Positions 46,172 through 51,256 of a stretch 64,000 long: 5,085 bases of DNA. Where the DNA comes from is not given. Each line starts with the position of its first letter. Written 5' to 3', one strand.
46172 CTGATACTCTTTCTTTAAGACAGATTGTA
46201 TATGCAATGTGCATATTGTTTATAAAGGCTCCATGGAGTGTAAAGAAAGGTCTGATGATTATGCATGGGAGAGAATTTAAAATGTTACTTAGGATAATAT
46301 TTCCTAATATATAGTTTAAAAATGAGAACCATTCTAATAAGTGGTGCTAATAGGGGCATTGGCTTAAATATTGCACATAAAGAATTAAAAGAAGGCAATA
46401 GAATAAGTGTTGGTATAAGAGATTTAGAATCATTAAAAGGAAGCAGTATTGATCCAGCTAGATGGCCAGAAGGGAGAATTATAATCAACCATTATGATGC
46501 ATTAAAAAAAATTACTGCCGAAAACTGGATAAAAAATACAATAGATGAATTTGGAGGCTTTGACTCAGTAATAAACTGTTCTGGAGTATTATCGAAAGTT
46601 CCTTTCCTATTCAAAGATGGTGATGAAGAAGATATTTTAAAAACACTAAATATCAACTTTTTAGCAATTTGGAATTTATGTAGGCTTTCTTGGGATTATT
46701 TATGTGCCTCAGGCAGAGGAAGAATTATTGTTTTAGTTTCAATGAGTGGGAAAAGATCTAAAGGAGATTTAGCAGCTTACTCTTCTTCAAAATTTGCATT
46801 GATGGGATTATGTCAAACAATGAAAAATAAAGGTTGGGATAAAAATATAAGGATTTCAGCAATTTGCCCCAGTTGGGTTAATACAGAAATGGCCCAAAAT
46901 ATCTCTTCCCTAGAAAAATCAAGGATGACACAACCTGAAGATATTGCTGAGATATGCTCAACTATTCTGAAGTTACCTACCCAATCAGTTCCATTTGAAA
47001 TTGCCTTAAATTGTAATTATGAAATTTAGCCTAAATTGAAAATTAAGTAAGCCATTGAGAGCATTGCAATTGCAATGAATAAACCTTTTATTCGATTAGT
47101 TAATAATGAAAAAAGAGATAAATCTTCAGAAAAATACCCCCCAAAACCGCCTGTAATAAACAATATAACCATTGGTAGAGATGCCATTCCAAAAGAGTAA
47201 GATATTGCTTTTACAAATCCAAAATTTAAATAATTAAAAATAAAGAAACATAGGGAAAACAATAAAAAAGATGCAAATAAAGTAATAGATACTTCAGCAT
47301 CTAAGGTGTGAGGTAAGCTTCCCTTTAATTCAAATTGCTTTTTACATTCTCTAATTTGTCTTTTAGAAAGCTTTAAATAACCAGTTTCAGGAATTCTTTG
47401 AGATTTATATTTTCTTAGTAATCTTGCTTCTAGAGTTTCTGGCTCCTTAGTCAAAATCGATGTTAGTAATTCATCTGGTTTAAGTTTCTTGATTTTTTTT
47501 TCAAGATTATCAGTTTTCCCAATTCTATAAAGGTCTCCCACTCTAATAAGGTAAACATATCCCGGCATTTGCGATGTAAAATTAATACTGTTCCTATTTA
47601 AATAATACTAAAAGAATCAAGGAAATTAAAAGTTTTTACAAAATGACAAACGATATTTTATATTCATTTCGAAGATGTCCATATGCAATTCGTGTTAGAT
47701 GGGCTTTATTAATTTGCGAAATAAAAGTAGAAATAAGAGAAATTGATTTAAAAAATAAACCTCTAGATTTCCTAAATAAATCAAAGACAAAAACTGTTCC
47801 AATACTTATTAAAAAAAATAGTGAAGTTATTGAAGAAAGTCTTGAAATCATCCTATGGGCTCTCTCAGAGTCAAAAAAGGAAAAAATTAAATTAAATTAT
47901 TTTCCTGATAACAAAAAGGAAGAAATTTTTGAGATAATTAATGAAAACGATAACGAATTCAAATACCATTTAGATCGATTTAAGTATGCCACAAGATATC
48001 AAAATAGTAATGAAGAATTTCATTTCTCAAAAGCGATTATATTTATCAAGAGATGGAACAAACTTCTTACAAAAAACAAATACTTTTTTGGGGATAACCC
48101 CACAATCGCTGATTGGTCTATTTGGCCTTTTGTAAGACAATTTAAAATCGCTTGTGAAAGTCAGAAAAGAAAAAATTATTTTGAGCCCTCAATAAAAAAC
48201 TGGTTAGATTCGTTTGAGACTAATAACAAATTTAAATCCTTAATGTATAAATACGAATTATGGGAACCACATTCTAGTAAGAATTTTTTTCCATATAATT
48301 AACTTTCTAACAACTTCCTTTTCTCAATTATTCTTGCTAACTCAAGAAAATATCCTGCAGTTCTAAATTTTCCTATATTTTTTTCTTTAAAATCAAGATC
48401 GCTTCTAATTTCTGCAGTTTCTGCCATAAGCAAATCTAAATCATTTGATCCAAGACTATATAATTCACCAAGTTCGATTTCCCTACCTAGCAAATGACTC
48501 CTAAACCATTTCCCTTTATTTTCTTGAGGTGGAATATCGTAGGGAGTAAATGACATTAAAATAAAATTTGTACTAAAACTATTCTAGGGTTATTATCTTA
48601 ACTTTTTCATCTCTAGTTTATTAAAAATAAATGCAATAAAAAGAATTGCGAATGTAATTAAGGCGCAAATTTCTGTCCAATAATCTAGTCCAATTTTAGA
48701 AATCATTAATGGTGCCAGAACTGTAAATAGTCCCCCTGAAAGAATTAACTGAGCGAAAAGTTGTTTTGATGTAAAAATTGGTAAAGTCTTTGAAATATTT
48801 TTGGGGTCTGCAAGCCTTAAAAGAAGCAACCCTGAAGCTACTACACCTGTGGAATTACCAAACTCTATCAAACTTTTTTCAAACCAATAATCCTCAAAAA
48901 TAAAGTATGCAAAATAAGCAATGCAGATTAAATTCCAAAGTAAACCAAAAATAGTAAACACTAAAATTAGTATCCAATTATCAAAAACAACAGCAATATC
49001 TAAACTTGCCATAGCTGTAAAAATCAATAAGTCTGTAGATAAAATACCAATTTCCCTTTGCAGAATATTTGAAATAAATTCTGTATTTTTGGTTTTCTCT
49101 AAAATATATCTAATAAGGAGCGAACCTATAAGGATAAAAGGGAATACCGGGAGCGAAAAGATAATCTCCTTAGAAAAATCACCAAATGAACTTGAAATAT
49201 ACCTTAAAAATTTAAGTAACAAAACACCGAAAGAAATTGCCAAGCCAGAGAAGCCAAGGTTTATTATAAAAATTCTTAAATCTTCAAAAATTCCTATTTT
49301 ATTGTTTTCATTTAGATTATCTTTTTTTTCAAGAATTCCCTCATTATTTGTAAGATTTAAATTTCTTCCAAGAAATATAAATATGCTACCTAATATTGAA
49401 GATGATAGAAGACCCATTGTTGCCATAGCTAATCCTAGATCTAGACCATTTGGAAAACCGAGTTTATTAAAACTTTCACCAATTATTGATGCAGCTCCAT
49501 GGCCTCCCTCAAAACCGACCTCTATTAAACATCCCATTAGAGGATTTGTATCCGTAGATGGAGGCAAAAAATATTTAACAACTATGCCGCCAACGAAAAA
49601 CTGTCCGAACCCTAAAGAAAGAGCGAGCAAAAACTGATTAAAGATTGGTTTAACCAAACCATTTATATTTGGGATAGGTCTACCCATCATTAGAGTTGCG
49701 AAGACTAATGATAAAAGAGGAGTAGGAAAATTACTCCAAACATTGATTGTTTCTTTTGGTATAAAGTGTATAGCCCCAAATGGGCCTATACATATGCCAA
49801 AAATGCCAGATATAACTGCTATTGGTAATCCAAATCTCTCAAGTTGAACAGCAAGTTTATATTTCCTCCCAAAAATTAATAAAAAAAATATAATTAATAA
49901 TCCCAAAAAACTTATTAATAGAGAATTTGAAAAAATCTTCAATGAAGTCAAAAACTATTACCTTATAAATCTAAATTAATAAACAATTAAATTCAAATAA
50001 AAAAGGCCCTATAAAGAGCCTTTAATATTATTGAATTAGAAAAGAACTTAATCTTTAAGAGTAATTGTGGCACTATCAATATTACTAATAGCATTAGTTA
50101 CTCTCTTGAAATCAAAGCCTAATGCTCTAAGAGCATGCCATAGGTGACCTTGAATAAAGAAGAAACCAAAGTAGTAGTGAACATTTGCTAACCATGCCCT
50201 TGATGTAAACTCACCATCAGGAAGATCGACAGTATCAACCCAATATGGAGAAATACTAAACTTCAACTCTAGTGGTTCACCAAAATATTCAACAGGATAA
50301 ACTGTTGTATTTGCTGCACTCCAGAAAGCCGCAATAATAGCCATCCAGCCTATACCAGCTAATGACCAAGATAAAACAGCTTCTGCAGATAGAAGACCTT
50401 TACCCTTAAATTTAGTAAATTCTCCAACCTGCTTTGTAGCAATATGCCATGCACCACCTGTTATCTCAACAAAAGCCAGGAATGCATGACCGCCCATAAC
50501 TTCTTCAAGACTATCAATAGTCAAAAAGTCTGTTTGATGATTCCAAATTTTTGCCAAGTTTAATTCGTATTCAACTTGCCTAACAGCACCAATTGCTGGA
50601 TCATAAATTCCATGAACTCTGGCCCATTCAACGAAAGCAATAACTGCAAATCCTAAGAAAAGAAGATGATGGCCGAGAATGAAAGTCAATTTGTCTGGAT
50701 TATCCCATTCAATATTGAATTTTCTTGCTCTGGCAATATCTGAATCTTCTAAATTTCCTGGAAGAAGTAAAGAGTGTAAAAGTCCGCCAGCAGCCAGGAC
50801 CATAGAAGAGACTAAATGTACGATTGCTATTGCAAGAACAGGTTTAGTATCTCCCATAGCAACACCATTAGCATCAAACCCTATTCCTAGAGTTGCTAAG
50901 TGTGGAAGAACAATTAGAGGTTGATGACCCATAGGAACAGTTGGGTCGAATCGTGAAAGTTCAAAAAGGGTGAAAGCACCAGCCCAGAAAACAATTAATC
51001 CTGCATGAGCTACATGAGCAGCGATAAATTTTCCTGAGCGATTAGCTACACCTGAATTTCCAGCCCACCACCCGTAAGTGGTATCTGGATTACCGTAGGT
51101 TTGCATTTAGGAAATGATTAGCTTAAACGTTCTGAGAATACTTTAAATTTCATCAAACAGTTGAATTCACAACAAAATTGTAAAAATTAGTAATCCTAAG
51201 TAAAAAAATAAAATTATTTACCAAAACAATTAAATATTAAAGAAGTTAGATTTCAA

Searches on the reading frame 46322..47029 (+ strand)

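Call 62: search_protein_families(library=pfam, proteins=[window:46322-47029:+], max_evalue=0.00001)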
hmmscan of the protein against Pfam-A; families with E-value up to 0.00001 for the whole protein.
window:46322-47029:+ (235 aa): 2 families
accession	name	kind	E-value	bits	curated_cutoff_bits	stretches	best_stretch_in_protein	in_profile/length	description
PF00106.31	adh_short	-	1e-33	116.9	26.6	1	3-196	2-192/195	short chain dehydrogenase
PF13561.12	adh_short_C2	-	1.4e-23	84.1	27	1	8-200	1-190/236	Enoyl-(Acyl carrier protein) reductase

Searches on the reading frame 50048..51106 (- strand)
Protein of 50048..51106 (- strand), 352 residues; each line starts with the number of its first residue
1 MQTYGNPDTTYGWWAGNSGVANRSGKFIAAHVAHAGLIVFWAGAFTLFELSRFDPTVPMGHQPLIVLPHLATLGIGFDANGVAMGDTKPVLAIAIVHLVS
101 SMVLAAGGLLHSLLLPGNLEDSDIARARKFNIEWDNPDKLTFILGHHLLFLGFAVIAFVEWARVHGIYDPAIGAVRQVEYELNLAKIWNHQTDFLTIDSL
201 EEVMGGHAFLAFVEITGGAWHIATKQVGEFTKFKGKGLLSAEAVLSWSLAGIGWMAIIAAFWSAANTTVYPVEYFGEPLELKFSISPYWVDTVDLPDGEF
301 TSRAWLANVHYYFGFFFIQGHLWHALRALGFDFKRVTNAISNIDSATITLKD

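Call 62: search_protein_families(library=pfam, proteins=[window:50048-51106:-], max_evalue=0.00001)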
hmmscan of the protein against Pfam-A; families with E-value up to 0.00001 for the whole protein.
window:50048-51106:- (352 aa): 1 family
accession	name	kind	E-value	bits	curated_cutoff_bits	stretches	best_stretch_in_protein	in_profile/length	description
PF00421.24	PSII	-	1.5e-45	156.3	25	1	10-278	2-270/500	Photosystem II protein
